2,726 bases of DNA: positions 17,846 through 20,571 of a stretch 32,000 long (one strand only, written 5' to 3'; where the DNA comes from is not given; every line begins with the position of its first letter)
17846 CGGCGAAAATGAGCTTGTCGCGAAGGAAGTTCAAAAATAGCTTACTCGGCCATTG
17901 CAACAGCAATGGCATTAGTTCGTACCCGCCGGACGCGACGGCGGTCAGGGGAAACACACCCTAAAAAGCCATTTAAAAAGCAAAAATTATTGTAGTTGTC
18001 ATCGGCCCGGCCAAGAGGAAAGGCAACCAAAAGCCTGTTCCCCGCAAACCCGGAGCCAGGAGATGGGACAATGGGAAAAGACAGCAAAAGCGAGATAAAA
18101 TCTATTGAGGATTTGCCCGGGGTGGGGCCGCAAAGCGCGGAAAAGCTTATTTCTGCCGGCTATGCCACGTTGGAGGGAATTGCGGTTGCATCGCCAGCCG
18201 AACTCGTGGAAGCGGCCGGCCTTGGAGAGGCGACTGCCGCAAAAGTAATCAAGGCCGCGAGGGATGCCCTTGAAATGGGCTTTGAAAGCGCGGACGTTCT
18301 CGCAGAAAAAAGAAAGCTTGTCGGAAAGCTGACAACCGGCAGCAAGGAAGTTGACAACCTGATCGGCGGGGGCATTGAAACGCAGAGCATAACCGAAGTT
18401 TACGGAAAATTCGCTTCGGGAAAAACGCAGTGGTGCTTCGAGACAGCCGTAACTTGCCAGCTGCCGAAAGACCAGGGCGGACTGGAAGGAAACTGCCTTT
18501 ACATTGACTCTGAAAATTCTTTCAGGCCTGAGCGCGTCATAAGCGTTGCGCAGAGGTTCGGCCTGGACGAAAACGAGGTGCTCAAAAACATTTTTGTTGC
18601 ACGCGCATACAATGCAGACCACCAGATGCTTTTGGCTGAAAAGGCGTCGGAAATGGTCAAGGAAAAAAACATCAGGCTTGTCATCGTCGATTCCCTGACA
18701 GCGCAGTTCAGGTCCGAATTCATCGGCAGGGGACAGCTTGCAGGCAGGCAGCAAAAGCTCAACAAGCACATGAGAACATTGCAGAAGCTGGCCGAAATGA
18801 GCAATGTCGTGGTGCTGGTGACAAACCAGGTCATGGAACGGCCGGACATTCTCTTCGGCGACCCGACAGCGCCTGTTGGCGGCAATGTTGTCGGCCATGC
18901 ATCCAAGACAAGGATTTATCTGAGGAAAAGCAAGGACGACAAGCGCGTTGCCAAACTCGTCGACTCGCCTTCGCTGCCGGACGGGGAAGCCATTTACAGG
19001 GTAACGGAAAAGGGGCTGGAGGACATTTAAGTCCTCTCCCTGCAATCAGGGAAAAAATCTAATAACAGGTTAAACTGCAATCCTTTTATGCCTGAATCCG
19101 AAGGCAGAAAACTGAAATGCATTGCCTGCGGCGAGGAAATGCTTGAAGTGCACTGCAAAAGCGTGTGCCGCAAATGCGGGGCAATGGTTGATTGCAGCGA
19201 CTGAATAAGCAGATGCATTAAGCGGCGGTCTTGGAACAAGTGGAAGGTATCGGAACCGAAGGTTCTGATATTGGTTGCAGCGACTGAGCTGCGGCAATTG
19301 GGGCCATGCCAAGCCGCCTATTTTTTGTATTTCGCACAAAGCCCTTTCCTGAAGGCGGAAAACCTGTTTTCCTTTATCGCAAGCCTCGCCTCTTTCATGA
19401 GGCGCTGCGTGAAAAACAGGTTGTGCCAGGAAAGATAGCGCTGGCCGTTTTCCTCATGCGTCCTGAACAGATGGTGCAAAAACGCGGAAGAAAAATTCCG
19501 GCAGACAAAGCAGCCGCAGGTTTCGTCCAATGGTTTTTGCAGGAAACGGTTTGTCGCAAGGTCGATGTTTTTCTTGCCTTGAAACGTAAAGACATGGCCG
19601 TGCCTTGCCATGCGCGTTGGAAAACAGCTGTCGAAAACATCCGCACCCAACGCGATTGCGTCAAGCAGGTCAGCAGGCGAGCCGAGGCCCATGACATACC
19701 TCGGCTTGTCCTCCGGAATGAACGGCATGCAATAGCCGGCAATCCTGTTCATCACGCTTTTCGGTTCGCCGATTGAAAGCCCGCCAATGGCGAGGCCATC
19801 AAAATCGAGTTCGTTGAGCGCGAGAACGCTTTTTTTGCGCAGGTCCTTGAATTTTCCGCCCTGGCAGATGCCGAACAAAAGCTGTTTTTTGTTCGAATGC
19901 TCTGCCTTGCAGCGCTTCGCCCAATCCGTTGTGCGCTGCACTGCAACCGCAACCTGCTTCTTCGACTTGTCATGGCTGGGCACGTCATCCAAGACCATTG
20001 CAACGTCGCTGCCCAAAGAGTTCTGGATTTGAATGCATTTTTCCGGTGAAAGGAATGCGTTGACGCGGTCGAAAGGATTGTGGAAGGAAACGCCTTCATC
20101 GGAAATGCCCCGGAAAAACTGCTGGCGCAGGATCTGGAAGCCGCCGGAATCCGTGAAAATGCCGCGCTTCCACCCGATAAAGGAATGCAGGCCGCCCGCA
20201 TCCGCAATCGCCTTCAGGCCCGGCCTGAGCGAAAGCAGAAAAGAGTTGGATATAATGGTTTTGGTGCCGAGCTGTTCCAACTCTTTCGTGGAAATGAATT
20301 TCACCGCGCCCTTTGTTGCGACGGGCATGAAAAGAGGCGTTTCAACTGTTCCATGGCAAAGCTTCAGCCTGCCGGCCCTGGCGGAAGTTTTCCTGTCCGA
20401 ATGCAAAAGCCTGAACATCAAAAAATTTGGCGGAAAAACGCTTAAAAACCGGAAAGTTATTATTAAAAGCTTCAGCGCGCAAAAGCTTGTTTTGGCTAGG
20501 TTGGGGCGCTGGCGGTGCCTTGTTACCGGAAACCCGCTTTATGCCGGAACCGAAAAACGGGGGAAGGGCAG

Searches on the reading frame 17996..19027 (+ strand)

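Call 23: search_protein_families(library=pfam, proteins=[window:17996-19027:+], max_evalue=0.001)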
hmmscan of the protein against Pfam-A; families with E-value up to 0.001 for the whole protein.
window:17996-19027:+ (344 aa): 9 families
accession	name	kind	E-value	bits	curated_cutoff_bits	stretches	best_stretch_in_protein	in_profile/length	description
PF08423.17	Rad51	-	5.3e-97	324.3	22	1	105-343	1-243/244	Rad51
PF00154.27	RecA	-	1.2e-18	68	27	1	98-319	18-228/262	recA bacterial DNA recombination protein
PF14520.12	HHH_5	-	3.9e-14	53.3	27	1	38-90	5-57/57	Helix-hairpin-helix domain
PF00633.29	HHH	-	1.3e-07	31.5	24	0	58-86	1-29/30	Helix-hairpin-helix motif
PF06745.19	ATPase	-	9.7e-07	28.8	26.6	1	113-312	2-190/231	KaiC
PF13481.12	AAA_25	-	9.3e-06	25.8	27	1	108-238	11-156/195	AAA domain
PF11731.14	Cdd1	-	2.1e-05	25.1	25.5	1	32-73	3-44/86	Pathogenicity locus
PF10391.15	DNA_pol_lambd_f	-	0.0004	20.6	29.8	0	41-68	7-34/51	Fingers domain of DNA polymerase lambda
PF03796.21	DnaB_C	-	0.00082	19.3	27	0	211-279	115-178/255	DnaB-like helicase C terminal domain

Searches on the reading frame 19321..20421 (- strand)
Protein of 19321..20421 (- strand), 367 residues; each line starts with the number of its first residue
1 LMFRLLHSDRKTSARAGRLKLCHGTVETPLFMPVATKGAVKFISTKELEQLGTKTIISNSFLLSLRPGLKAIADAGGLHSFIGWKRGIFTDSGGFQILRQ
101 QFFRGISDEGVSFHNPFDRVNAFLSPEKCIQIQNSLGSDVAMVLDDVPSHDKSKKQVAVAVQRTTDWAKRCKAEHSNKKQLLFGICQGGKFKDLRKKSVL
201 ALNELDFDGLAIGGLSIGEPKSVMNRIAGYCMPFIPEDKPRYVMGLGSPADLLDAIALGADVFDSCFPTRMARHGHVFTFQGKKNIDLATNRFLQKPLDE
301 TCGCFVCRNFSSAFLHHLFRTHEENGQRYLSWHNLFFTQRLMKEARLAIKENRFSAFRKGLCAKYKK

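Call 23: search_protein_families(library=pfam, proteins=[window:19321-20421:-], max_evalue=0.001)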
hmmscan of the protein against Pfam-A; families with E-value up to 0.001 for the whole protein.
window:19321-20421:- (367 aa): 1 family
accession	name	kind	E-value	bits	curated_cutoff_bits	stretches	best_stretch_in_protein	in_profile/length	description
PF01702.25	TGT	-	5.1e-132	440.7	26.3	1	13-366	2-356/357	Queuine tRNA-ribosyltransferase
